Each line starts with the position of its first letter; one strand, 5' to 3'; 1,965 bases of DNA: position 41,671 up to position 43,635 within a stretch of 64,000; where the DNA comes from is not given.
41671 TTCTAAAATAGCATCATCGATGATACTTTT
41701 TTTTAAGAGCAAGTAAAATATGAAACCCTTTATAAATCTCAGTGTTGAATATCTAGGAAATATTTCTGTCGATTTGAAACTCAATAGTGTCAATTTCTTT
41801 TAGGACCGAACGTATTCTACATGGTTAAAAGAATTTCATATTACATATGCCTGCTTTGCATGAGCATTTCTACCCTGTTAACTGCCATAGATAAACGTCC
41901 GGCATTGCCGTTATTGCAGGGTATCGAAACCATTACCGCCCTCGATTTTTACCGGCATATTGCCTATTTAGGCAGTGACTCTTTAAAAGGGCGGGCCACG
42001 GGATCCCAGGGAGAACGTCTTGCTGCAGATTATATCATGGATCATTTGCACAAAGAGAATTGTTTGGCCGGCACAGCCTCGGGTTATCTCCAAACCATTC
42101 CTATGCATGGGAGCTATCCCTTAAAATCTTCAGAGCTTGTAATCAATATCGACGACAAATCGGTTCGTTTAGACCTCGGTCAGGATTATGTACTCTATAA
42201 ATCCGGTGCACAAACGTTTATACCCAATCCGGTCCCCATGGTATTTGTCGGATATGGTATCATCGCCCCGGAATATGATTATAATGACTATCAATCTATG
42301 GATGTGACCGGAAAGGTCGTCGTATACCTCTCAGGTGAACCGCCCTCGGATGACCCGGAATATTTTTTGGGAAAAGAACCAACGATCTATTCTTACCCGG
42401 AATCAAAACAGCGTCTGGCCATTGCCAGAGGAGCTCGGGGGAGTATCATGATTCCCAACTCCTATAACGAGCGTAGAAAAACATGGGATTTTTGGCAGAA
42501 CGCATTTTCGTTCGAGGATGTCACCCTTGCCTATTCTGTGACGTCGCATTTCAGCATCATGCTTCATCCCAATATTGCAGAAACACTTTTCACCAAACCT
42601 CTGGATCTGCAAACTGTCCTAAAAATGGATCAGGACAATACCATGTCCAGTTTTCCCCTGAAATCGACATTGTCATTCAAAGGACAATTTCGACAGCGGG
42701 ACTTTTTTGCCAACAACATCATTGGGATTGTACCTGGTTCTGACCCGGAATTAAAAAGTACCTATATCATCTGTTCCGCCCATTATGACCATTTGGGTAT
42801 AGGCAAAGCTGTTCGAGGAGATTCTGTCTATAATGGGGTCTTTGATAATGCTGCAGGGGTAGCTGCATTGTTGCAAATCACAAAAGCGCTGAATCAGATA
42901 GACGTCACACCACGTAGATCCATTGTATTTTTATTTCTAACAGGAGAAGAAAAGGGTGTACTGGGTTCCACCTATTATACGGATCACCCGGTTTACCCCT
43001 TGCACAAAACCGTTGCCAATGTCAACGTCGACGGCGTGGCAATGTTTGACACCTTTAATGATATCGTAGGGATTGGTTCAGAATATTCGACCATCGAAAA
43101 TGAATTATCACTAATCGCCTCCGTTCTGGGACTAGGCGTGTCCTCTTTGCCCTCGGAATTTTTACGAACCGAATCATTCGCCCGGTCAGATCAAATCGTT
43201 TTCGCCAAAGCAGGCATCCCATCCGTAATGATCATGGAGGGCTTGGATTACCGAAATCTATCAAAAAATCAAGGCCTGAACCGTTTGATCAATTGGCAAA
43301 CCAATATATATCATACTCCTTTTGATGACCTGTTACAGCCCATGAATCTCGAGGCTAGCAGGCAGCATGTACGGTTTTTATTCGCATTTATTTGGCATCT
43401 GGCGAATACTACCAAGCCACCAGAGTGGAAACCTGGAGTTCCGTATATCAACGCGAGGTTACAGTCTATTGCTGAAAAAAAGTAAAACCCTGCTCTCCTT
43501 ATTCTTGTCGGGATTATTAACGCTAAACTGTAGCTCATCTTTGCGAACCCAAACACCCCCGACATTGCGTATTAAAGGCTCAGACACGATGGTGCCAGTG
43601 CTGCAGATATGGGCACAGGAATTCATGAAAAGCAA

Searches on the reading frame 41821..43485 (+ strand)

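Call 57: search_protein_families(library=pfam, proteins=[window:41821-43485:+], max_evalue=0.00001)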
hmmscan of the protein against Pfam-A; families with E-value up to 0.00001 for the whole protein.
window:41821-43485:+ (554 aa): 1 family
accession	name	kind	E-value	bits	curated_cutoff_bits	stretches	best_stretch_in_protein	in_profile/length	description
PF04389.22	Peptidase_M28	-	7.6e-35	120.8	21.3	1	299-517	1-186/193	Peptidase family M28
